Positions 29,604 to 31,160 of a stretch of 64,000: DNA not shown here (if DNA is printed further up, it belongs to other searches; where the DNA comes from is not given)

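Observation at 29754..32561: Gfo/Idh/MocA oxidoreductase adjacent to a secreted TIM-barrel-DUF1080 fusion (candidate glycoside 3-oxidation route)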

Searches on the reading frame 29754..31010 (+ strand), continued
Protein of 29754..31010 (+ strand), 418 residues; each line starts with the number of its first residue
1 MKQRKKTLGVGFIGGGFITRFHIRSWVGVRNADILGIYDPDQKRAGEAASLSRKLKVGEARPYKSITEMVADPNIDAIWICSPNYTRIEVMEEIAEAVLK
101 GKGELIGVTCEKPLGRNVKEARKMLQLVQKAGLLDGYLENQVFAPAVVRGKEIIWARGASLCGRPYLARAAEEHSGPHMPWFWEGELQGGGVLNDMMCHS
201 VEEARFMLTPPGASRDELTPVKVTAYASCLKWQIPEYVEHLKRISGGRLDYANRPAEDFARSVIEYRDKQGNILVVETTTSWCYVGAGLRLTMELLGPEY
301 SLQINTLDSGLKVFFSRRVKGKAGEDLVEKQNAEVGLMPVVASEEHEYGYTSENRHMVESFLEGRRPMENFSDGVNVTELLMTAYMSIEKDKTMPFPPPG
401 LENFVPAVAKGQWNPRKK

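Call 46: find_homologous_proteins(query=window:29754-31010:+, max_evalue=1e-20)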
Query window:29754-31010:+ (418 aa): 8000 proteins with E <= 1e-20 among 8000 candidates; the best 120 are listed.
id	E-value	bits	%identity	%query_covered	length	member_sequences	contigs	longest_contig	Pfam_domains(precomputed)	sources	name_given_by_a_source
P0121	4.1e-285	963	100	100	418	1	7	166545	PF01408.29,PF22725.2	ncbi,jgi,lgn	ncbi:MAG: Gfo/Idh/MocA family oxidoreductase [Candidatus Saccharicenans sp.]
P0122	2.8e-284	960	100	100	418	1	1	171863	PF01408.29,PF22725.2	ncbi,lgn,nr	ncbi:MAG: Gfo/Idh/MocA family oxidoreductase [Candidatus Saccharicenans sp.]|nr:Gfo/Idh/MocA family 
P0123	7.0e-284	959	100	100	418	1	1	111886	PF01408.29,PF22725.2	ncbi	-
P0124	3.2e-273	924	94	100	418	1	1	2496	PF01408.29,PF22725.2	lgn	-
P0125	1.3e-271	918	94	100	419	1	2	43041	PF01408.29,PF22725.2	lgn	-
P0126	1.9e-271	918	93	100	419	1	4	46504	PF01408.29,PF22725.2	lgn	-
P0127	6.1e-271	916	93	100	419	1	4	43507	PF01408.29,PF22725.2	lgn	-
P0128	4.3e-270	913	93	100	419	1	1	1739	PF01408.29,PF22725.2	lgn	-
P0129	1.1e-269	912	93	100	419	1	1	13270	PF01408.29,PF22725.2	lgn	-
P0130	1.2e-269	912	94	100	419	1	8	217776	PF01408.29,PF22725.2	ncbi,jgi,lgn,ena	jgi:predicted dehydrogenase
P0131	3.4e-269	911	92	100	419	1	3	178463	PF01408.29,PF22725.2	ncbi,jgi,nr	ncbi:MAG: Gfo/Idh/MocA family oxidoreductase [Candidatus Saccharicenans sp.]|jgi:predicted dehydroge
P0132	8.1e-269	909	93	100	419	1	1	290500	PF01408.29,PF22725.2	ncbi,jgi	-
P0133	2.0e-268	908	91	100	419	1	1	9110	PF01408.29,PF22725.2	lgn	-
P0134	2.1e-268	908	92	100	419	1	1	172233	PF01408.29,PF22725.2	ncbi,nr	ncbi:MAG: Gfo/Idh/MocA family oxidoreductase [Candidatus Saccharicenans sp.]|nr:Gfo/Idh/MocA family 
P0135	3.3e-268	907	91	100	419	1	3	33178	PF01408.29,PF22725.2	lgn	-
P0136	7.5e-268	906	91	100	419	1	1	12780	PF01408.29,PF22725.2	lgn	-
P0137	2.3e-267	904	91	100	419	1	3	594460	PF01408.29,PF22725.2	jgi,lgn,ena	-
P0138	3.0e-267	904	91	100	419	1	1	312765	PF01408.29,PF22725.2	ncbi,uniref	ncbi:MAG: Gfo/Idh/MocA family protein [Candidatus Saccharicenans sp.]|uniref:Gfo/Idh/MocA family pro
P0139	1.0e-266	902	91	100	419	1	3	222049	PF01408.29,PF22725.2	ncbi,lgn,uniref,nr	ncbi:MAG: Gfo/Idh/MocA family oxidoreductase [Candidatus Aminicenantes bacterium]|uniref:Oxidoreduct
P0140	1.3e-266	902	91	100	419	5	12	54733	PF01408.29,PF22725.2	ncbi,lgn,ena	-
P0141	1.6e-266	902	91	100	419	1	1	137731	PF01408.29,PF22725.2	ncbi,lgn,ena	-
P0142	2.5e-266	901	91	100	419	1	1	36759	PF01408.29,PF22725.2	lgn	-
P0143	2.6e-266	901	91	100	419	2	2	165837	PF01408.29,PF22725.2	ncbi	-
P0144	4.1e-266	900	90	100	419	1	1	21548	PF01408.29,PF22725.2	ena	-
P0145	4.8e-266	900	91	100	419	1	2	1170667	PF01408.29,PF22725.2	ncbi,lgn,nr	ncbi:MAG: Gfo/Idh/MocA family oxidoreductase [Candidatus Saccharicenans sp.]|nr:Gfo/Idh/MocA family 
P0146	1.3e-265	899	90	100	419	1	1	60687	PF01408.29,PF22725.2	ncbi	ncbi:MAG: Gfo/Idh/MocA family protein [Candidatus Saccharicenans sp.]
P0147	5.1e-265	897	91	100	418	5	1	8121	PF01408.29,PF22725.2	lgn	-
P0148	3.2e-264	894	89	100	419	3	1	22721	PF01408.29,PF22725.2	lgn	-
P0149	2.3e-263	891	91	100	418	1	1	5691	PF01408.29,PF22725.2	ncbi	-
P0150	2.6e-263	891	91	100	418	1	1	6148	PF01408.29,PF22725.2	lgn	-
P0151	1.1e-262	889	89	100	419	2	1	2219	PF01408.29,PF22725.2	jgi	jgi:predicted dehydrogenase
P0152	1.5e-262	889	90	100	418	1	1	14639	PF01408.29,PF22725.2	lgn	-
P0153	2.9e-261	884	90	100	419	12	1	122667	PF01408.29,PF22725.2,PF02894.23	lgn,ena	-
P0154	4.1e-261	884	89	100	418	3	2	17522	PF01408.29,PF22725.2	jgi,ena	-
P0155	7.6e-261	883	89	100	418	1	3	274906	PF01408.29,PF22725.2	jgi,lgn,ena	jgi:predicted dehydrogenase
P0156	3.0e-258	874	88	100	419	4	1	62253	PF01408.29,PF22725.2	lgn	-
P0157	2.1e-257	872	87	100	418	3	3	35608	PF01408.29,PF22725.2,PF02894.23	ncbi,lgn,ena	ncbi:MAG: Gfo/Idh/MocA family protein [Candidatus Saccharicenans sp.]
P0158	2.1e-251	852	87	100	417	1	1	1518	PF01408.29,PF22725.2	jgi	jgi:predicted dehydrogenase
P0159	3.1e-251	851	86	100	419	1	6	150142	PF01408.29,PF22725.2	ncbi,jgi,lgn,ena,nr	ncbi:MAG: Gfo/Idh/MocA family oxidoreductase [Acidobacteriota bacterium]|nr:Gfo/Idh/MocA family oxid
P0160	4.3e-251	851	87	100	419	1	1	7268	PF01408.29,PF22725.2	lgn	-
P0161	1.9e-247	839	85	100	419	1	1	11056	PF01408.29,PF22725.2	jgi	jgi:predicted dehydrogenase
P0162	5.1e-246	834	84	100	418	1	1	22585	PF01408.29,PF22725.2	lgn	-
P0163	5.2e-246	834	84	100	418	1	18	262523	PF01408.29,PF22725.2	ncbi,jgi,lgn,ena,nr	ncbi:MAG: Gfo/Idh/MocA family oxidoreductase [Candidatus Aminicenantales bacterium]|jgi:predicted de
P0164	2.0e-245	832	84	100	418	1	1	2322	PF01408.29,PF22725.2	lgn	-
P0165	6.6e-245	831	83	100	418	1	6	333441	PF01408.29,PF22725.2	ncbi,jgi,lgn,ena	-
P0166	3.3e-244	828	83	100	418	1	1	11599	PF01408.29,PF22725.2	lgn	-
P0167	6.1e-244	827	83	100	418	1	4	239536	PF01408.29,PF22725.2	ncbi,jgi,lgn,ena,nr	ncbi:MAG: Gfo/Idh/MocA family oxidoreductase [Candidatus Saccharicenans sp.]|jgi:predicted dehydroge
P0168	8.5e-244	827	83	100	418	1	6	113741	PF01408.29,PF22725.2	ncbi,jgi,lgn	jgi:predicted dehydrogenase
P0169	3.0e-243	825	83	100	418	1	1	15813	PF01408.29,PF22725.2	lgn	-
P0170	4.1e-243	825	83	100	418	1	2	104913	PF01408.29,PF22725.2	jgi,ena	-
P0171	9.4e-242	820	83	100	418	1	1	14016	PF01408.29,PF22725.2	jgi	-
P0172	9.5e-242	820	83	100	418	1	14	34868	PF01408.29,PF22725.2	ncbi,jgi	-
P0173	9.5e-242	820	83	100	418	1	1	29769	PF01408.29,PF22725.2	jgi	-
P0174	9.5e-242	820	83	100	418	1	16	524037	PF01408.29,PF22725.2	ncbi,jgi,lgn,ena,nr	ncbi:MAG TPA: Gfo/Idh/MocA family oxidoreductase [Candidatus Saccharicenans sp.]|jgi:predicted dehyd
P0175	1.4e-241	820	83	100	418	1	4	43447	PF01408.29,PF22725.2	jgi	-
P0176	2.0e-241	819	83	100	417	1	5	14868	PF01408.29,PF22725.2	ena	-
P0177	2.0e-241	819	83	100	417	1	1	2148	PF01408.29,PF22725.2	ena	-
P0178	3.6e-241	818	83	100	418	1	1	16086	PF01408.29,PF22725.2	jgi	-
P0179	5.0e-241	818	83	100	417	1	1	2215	PF01408.29,PF22725.2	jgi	-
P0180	9.9e-241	817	83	100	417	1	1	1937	PF01408.29,PF22725.2,PF02894.23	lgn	-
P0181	1.3e-240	816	83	100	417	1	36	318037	PF01408.29,PF22725.2,PF02894.23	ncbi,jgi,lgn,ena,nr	ncbi:MAG TPA: Gfo/Idh/MocA family oxidoreductase [Candidatus Saccharicenans sp.]|jgi:predicted dehyd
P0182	2.0e-240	816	83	100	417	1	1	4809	PF01408.29,PF22725.2,PF02894.23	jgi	-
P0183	3.7e-240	815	83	96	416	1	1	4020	PF01408.29,PF22725.2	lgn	-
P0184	4.8e-240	814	83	100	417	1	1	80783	PF01408.29,PF22725.2,PF02894.23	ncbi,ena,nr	ncbi:MAG TPA: Gfo/Idh/MocA family oxidoreductase [Candidatus Saccharicenans sp.]|nr:Gfo/Idh/MocA fam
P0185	9.3e-240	814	83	100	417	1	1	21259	PF01408.29,PF22725.2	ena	-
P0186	1.3e-239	813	83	100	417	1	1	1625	PF01408.29,PF22725.2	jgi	-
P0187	1.5e-239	813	83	100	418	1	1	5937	PF01408.29,PF22725.2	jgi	-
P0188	1.8e-239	813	83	100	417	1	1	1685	PF01408.29,PF22725.2,PF02894.23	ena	-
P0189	2.4e-239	812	83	100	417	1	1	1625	PF01408.29,PF22725.2,PF02894.23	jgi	-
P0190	2.5e-239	812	83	96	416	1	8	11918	PF01408.29,PF22725.2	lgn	-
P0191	1.5e-238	810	82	100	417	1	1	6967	PF01408.29,PF22725.2,PF02894.23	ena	-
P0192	2.1e-238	809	82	100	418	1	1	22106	PF01408.29,PF22725.2,PF02894.23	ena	-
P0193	2.8e-238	809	82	100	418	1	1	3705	PF01408.29,PF22725.2,PF02894.23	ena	-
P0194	4.5e-238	808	82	99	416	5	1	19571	PF01408.29,PF22725.2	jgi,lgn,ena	jgi:predicted dehydrogenase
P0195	4.6e-238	808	82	100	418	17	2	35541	PF01408.29,PF22725.2,PF02894.23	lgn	-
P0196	1.2e-236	803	82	100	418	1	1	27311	PF01408.29,PF22725.2,PF02894.23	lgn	-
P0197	5.7e-236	801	81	100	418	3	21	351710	PF01408.29,PF22725.2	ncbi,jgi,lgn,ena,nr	ncbi:MAG: Gfo/Idh/MocA family oxidoreductase [Candidatus Saccharicenans sp.]|jgi:predicted dehydroge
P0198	1.7e-233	793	80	96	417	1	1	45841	PF01408.29,PF22725.2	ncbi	-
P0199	7.9e-232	787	80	99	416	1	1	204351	PF01408.29,PF22725.2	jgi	jgi:predicted dehydrogenase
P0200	1.1e-231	787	80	96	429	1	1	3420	PF01408.29,PF22725.2,PF02894.23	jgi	jgi:predicted dehydrogenase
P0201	1.4e-231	787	80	99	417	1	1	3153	PF01408.29,PF22725.2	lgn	-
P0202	2.0e-231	786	80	100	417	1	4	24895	PF01408.29,PF22725.2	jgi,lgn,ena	-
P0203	2.2e-231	786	80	99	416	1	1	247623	PF01408.29,PF22725.2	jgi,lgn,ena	-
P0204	5.1e-231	785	80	96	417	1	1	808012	PF01408.29,PF22725.2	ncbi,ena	-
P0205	7.2e-231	784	80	100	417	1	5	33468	PF01408.29,PF22725.2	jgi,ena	jgi:predicted dehydrogenase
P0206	8.4e-231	784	80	100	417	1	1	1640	PF01408.29,PF22725.2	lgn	-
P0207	9.7e-231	784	80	100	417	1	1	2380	PF01408.29,PF22725.2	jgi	jgi:predicted dehydrogenase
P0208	1.3e-230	783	80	100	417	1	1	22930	PF01408.29,PF22725.2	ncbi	-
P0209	1.4e-230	783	79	100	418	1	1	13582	PF01408.29,PF22725.2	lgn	-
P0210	1.4e-230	783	80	99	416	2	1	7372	PF01408.29,PF22725.2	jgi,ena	-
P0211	1.9e-230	783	79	99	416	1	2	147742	PF01408.29,PF22725.2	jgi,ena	-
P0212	1.9e-230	783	80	100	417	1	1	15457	PF01408.29,PF22725.2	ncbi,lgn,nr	ncbi:MAG: Gfo/Idh/MocA family oxidoreductase [Candidatus Aminicenantes bacterium]|nr:Gfo/Idh/MocA fa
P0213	2.5e-230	782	80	100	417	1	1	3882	PF01408.29,PF22725.2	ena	-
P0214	2.6e-230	782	79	100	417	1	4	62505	PF01408.29,PF22725.2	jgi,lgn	jgi:predicted dehydrogenase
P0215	2.7e-230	782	80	100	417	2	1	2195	PF01408.29,PF22725.2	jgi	jgi:predicted dehydrogenase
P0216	2.9e-230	782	79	99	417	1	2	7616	PF01408.29,PF22725.2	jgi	jgi:predicted dehydrogenase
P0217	3.7e-230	782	80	100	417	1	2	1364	PF01408.29,PF22725.2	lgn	-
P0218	4.9e-230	782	80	100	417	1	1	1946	PF01408.29,PF22725.2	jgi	-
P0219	5.0e-230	781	80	100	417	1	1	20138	PF01408.29,PF22725.2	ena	-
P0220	5.0e-230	781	79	100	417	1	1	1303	PF01408.29,PF22725.2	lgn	-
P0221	6.6e-230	781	80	100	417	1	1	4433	PF01408.29,PF22725.2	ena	-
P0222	7.4e-230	781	80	99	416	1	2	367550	PF01408.29,PF22725.2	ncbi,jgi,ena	ncbi:MAG: Gfo/Idh/MocA family oxidoreductase [Candidatus Aminicenantales bacterium]|jgi:predicted de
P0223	7.5e-230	781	80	99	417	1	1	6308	PF01408.29,PF22725.2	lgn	-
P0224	8.8e-230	781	80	96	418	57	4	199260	PF01408.29,PF22725.2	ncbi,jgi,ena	ncbi:MAG: Gfo/Idh/MocA family oxidoreductase [Candidatus Aminicenantales bacterium]|jgi:predicted de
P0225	9.3e-230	781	79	100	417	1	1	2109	PF01408.29,PF22725.2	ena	-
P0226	9.4e-230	781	79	100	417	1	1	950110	PF01408.29,PF22725.2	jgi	jgi:predicted dehydrogenase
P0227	9.8e-230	781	80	96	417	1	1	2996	PF01408.29,PF22725.2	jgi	jgi:predicted dehydrogenase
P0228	1.1e-229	780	79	99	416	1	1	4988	PF01408.29,PF22725.2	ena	-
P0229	1.2e-229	780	81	99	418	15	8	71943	PF01408.29,PF22725.2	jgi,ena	jgi:predicted dehydrogenase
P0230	1.3e-229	780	79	99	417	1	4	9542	PF01408.29,PF22725.2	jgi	jgi:predicted dehydrogenase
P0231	1.3e-229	780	80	95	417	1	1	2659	PF01408.29,PF22725.2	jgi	-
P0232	1.3e-229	780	79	100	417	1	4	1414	PF01408.29,PF22725.2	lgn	-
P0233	1.7e-229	780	79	100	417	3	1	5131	PF01408.29,PF22725.2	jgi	-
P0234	1.7e-229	780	79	100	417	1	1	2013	PF01408.29,PF22725.2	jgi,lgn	jgi:predicted dehydrogenase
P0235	2.3e-229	779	79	96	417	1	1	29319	PF01408.29,PF22725.2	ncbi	-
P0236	2.9e-229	779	79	100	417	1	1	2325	PF01408.29,PF22725.2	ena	-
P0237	2.9e-229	779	79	99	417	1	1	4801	PF01408.29,PF22725.2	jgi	jgi:predicted dehydrogenase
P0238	2.9e-229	779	79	96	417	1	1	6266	PF01408.29,PF22725.2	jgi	jgi:predicted dehydrogenase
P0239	3.3e-229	779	79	100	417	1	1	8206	PF01408.29,PF22725.2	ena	-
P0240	3.4e-229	779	79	100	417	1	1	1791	PF01408.29,PF22725.2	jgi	jgi:predicted dehydrogenase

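Call 75: predict_structure(alignment_id=A2)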
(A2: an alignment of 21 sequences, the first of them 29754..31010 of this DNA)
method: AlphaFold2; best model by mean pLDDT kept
length: 418 residues; sequences in the alignment: 21
mean_pLDDT: 44.9   pTM: 0.44
mean pLDDT of the five models: 44.9, 43.5, 41.8, 40.4, 39.6
residues with pLDDT >= 90: 17; 70-90: 51; 50-70: 68; < 50: 282
segments of 3 or more residues with pLDDT < 50: 1-4, 107-119, 133-201, 206-213, 222-234, 240-242, 244-263, 274-418
pLDDT, mean of each block of 10 residues (from residue 1): 58 71 56 84 90 86 90 75 61 77 58 40 60 41 25 29 25 23 21 29 49 54 42 48 45 39 58 50 35 34 28 27 31 23 22 27 27 23 25 30 36 35
secondary structure, 60 per line:
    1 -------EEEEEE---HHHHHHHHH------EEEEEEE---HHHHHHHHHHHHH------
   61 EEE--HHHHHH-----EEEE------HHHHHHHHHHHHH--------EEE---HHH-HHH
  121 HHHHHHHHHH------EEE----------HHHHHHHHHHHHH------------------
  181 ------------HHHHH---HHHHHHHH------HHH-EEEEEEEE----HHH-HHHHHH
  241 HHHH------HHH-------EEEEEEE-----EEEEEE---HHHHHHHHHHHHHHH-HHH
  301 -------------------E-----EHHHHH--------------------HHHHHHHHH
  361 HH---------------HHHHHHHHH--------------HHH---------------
elements in order: E8-13 H17-25 E32-38 H42-54 E61-63 H66-71 E77-80 H87-99 E108-110 H118-130 E137-139 H150-162 H193-197 H201-208 E219-226 H235-244 E261-267 E273-278 H282-296 H327-331 H352-362 H378-386
